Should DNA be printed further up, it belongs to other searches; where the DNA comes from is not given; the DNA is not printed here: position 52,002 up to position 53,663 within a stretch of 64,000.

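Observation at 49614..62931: Uncharacterised 13-gene steroid/terpenoid-type catabolic cluster next to ileS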

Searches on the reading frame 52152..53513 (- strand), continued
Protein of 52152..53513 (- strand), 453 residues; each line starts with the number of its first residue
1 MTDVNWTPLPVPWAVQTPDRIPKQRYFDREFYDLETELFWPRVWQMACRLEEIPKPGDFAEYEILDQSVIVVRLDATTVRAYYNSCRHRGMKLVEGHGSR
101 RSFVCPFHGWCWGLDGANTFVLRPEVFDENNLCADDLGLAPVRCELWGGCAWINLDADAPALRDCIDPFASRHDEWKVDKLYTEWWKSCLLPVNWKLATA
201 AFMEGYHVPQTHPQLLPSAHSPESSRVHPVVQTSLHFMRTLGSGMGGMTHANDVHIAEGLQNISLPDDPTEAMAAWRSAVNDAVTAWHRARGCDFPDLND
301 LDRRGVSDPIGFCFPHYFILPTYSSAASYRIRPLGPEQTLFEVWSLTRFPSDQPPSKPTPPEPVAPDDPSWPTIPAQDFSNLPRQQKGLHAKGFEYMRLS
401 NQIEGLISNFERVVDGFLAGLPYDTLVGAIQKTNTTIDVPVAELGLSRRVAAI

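Call 25: get_annotated_region(hit=H3, flank=12000)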
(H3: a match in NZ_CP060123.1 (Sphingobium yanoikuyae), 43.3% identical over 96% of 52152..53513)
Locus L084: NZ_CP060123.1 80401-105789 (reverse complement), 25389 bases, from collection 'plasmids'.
description: Sphingobium yanoikuyae strain A3 plasmid unnamed1, complete sequence
organism: Sphingobium yanoikuyae (NCBI taxid 13690)
taxonomy: Bacteria; Pseudomonadota; Alphaproteobacteria; Sphingomonadales; Sphingomonadaceae; Sphingobium; Sphingobium yanoikuyae
host: -; source: Cell culture,soil; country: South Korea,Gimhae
typing (MOB-suite, as given by PLSDB): non-mobilizable
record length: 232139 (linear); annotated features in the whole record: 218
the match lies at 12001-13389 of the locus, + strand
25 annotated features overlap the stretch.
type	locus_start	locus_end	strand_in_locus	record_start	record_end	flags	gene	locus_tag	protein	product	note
CDS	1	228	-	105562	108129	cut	traC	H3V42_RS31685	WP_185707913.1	type IV secretion system protein TraC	-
CDS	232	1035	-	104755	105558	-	-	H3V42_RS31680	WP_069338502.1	conjugal transfer protein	-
CDS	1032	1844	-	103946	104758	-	-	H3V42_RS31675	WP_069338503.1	DsbC family protein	-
CDS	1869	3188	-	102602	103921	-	-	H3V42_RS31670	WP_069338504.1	TraB/VirB10 family protein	-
CDS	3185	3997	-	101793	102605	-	-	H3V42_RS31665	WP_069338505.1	type-F conjugative transfer system secretin TraK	-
CDS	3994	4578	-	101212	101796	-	-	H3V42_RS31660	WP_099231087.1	type IV conjugative transfer system protein TraE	-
CDS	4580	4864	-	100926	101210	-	traL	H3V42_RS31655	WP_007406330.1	type IV conjugative transfer system protein TraL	-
CDS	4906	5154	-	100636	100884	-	-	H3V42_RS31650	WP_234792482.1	hypothetical protein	-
CDS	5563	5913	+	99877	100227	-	-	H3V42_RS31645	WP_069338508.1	hypothetical protein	-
CDS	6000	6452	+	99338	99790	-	-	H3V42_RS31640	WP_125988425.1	hypothetical protein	-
CDS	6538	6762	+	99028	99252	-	-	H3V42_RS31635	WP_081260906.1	hypothetical protein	-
CDS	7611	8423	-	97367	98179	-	-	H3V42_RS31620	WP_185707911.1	sterol desaturase family protein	GO:0008610 - lipid biosynthetic process [Evidence IEA]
CDS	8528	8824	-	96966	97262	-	-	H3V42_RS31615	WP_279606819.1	hypothetical protein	-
CDS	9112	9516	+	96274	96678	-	-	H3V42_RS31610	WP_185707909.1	hypothetical protein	-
CDS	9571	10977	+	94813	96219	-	-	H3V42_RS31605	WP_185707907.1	aromatic ring-hydroxylating dioxygenase subunit alpha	-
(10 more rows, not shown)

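Call 29: find_encoding_contigs(protein=P0014, flank=10000, max_places=1)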
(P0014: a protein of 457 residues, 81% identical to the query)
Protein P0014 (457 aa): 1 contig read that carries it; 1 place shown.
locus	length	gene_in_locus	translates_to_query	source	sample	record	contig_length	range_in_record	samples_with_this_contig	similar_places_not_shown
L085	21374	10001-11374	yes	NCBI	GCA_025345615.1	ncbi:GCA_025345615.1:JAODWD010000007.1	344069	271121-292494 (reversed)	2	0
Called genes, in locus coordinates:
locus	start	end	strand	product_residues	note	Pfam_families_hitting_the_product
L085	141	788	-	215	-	PF01083:Cutinase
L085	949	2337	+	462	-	PF23717:DUF7159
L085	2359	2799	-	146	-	PF16877:DUF5078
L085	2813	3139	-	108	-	PF05305:DUF732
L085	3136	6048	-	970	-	PF03176:MMPL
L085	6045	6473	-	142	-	PF05423:Mycobact_memb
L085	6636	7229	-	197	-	PF00440:TetR_N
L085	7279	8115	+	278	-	PF00106:adh_short, PF08659:KR, PF13561:adh_short_C2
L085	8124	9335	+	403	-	PF00067:p450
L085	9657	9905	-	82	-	PF20058:DUF6457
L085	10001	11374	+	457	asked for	PF00355:Rieske, PF00848:Ring_hydroxyl_A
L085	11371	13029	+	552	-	PF00890:FAD_binding_2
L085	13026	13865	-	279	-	PF00378:ECH_1, PF16113:ECH_2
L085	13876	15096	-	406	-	PF02515:CoA_transf_3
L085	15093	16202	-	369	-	PF02771:Acyl-CoA_dh_N, PF00441:Acyl-CoA_dh_1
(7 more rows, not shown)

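Call 30: find_encoding_contigs(protein=P0050, flank=10000, max_places=1)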
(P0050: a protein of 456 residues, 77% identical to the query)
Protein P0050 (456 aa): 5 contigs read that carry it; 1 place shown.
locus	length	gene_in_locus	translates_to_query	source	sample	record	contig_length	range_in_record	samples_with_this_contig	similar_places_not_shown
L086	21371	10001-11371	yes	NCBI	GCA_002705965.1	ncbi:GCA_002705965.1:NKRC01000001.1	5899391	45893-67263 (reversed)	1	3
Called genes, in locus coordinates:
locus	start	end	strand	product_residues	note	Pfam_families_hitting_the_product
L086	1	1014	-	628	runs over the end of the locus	-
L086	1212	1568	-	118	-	PF02627:CMD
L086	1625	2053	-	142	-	PF03625:DUF302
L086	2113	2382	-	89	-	PF02583:Trns_repr_metal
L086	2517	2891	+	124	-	PF00085:Thioredoxin, PF13098:Thioredoxin_2 (weak)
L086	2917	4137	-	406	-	PF02515:CoA_transf_3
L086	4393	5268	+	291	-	PF00106:adh_short, PF13561:adh_short_C2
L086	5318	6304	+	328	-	PF00676:E1_dh, PF02775:TPP_enzyme_C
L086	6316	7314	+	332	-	PF02779:Transket_pyr, PF02780:Transketolase_C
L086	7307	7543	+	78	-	PF00364:Biotin_lipoyl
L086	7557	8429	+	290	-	PF00378:ECH_1, PF16113:ECH_2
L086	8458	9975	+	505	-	PF00501:AMP-binding, PF13193:AMP-binding_C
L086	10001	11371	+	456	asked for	PF00355:Rieske, PF00848:Ring_hydroxyl_A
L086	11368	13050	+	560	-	PF00890:FAD_binding_2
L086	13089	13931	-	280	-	PF00378:ECH_1, PF16113:ECH_2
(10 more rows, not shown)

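Call 51: predict_structure(alignment_id=A1)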
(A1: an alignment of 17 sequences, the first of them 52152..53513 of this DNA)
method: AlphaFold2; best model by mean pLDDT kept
length: 453 residues; sequences in the alignment: 17
mean_pLDDT: 45.7   pTM: 0.33
mean pLDDT of the five models: 45.7, 45.1, 44.3, 43.5, 40.3
residues with pLDDT >= 90: 0; 70-90: 35; 50-70: 114; < 50: 304
segments of 3 or more residues with pLDDT < 50: 1-28, 63-67, 83-102, 104-114, 116-122, 124-132, 142-157, 159-224, 240-250, 305-361, 371-421, 434-441, 448-453
pLDDT, mean of each block of 10 residues (from residue 1): 30 29 42 56 55 54 50 61 46 43 45 46 45 51 36 41 34 32 43 43 32 31 59 62 38 69 83 74 72 58 46 30 30 46 41 47 53 30 25 27 35 42 54 47 48 32
secondary structure, 60 per line:
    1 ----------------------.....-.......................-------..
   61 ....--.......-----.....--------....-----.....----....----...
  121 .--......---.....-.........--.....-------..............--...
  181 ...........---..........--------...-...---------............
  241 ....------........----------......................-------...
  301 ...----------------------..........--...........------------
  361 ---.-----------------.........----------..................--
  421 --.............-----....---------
elements in order: H23-27 H29-51 E59-64 E67-73 E79-83 E92-95 E101-105 E110-113 E118-121 H124-129 H134-137 E139-147 E150-154 H162-175 E181-191 H195-204 H229-244 H251-258 H269-290 H298-303 E326-335 E338-348 H382-390 H401-418 H423-435 H441-444

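Call 56: find_encoding_contigs(protein=P0092, flank=10000, max_places=1)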
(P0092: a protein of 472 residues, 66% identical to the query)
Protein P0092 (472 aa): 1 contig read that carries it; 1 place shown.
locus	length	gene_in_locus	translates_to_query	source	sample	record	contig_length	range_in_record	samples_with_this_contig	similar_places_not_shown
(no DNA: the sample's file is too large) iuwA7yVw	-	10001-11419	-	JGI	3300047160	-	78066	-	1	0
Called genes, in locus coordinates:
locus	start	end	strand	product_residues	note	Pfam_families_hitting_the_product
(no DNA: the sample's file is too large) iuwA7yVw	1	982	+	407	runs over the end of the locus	PF00890:FAD_binding_2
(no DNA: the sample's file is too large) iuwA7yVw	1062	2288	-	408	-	PF04909:Amidohydro_2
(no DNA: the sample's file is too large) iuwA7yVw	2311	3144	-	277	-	PF10370:Rv2993c-like_N (faint), PF01557:FAA_hydrolase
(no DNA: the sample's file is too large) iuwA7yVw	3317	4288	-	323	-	PF02311:AraC_binding (weak), PF12833:HTH_18, PF00165:HTH_AraC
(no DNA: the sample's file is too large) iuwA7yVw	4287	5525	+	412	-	PF02515:CoA_transf_3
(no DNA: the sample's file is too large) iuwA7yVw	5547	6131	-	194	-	PF13577:SnoaL_4, PF12680:SnoaL_2 (weak)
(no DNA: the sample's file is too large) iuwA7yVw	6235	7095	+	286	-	PF00378:ECH_1, PF16113:ECH_2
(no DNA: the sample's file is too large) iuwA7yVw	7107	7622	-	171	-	PF13826:Monooxy_af470-like, PF13816:Dehydratase_hem (weak)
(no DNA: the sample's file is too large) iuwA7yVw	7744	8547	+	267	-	PF02602:HEM4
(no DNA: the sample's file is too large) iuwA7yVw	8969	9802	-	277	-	PF00106:adh_short, PF08659:KR (weak), PF13561:adh_short_C2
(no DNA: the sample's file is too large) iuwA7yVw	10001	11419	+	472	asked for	PF00355:Rieske, PF00848:Ring_hydroxyl_A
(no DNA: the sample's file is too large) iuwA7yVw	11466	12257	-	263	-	PF00561:Abhydrolase_1, PF12146:Hydrolase_4, PF12697:Abhydrolase_6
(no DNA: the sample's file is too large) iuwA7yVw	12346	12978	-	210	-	PF13489:Methyltransf_23, PF13847:Methyltransf_31 (weak), PF08241:Methyltransf_11, PF08242:Methyltransf_12 (weak), PF13649:Methyltransf_25 (weak)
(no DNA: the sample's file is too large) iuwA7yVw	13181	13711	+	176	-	PF05163:DinB (weak), PF04978:MST, PF12867:DinB_2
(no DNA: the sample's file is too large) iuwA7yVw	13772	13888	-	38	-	-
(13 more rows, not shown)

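Call 57: find_encoding_contigs(protein=P0106, flank=10000, max_places=1)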
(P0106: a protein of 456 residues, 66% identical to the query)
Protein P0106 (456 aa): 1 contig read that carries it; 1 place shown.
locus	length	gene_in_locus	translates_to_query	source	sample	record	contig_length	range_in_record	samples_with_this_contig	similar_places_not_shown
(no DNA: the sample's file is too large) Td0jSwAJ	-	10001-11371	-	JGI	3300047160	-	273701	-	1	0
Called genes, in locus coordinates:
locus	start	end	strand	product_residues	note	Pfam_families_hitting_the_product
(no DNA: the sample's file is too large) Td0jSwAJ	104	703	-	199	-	PF03640:Lipoprotein_15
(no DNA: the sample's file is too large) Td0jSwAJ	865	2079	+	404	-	PF02515:CoA_transf_3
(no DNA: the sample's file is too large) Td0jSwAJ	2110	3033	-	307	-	PF09339:HTH_IclR, PF12802:MarR_2 (weak), PF01614:IclR_C (faint)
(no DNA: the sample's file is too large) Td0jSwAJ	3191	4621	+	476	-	PF13458:Peripla_BP_6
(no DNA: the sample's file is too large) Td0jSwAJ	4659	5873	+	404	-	PF04909:Amidohydro_2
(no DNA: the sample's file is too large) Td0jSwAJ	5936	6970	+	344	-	PF01636:APH, PF02958:EcKL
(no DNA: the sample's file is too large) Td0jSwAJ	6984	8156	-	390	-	PF02771:Acyl-CoA_dh_N, PF08028:Acyl-CoA_dh_2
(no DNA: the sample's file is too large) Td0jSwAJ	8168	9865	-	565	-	PF00890:FAD_binding_2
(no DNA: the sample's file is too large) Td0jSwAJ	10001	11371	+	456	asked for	PF00355:Rieske, PF00848:Ring_hydroxyl_A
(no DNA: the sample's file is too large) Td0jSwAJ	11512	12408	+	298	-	PF00497:SBP_bac_3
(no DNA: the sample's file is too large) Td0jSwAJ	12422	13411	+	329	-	PF00528:BPD_transp_1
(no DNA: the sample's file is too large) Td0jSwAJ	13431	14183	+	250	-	PF00005:ABC_tran, PF02463:SMC_N, PF13304:AAA_21 (weak)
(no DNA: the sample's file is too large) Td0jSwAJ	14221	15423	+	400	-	PF00067:p450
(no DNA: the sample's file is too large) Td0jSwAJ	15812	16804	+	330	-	PF01073:3Beta_HSD, PF01370:Epimerase, PF04321:RmlD_sub_bind, PF07993:NAD_binding_4 (faint), PF16363:GDP_Man_Dehyd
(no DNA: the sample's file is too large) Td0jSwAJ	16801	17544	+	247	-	PF00106:adh_short, PF01370:Epimerase (faint), PF08659:KR, PF13561:adh_short_C2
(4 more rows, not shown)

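Call 58: find_encoding_contigs(protein=P0087, flank=10000, max_places=1)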
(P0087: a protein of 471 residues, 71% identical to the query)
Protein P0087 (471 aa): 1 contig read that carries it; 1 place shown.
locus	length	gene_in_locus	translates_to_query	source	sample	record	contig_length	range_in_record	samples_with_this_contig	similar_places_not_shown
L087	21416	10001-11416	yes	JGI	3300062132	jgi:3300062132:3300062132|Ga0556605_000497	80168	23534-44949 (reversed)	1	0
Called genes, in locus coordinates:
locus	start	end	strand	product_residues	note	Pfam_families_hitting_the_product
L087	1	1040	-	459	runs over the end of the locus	PF01565:FAD_binding_4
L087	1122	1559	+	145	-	PF10604:Polyketide_cyc2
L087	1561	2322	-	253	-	PF01520:Amidase_3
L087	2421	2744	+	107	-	PF02575:YbaB_DNA_bd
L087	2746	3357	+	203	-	PF00633:HHH (faint), PF21176:RecR_HhH, PF02132:RecR_ZnF, PF01751:Toprim, PF13662:Toprim_4, PF21175:RecR_C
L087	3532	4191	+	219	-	PF00440:TetR_N, PF17939:TetR_C_30 (weak)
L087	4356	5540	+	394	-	PF00067:p450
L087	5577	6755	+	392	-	PF04909:Amidohydro_2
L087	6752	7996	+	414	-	PF01321:Creatinase_N, PF00557:Peptidase_M24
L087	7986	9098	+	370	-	PF01321:Creatinase_N (weak), PF00557:Peptidase_M24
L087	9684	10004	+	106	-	-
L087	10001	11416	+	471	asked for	PF00355:Rieske, PF00848:Ring_hydroxyl_A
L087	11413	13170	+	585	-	PF00890:FAD_binding_2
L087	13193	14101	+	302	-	PF01370:Epimerase, PF07993:NAD_binding_4 (faint), PF16363:GDP_Man_Dehyd (weak)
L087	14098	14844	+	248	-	-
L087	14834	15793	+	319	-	PF00296:Bac_luciferase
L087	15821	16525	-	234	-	PF07685:GATase_3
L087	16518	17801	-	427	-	PF08245:Mur_ligase_M, PF08353:MurT_C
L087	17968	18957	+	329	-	PF00929:RNase_T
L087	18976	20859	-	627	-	PF00682:HMGL-like, PF22615:IPMS_D2, PF08502:LeuA_dimer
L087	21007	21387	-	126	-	-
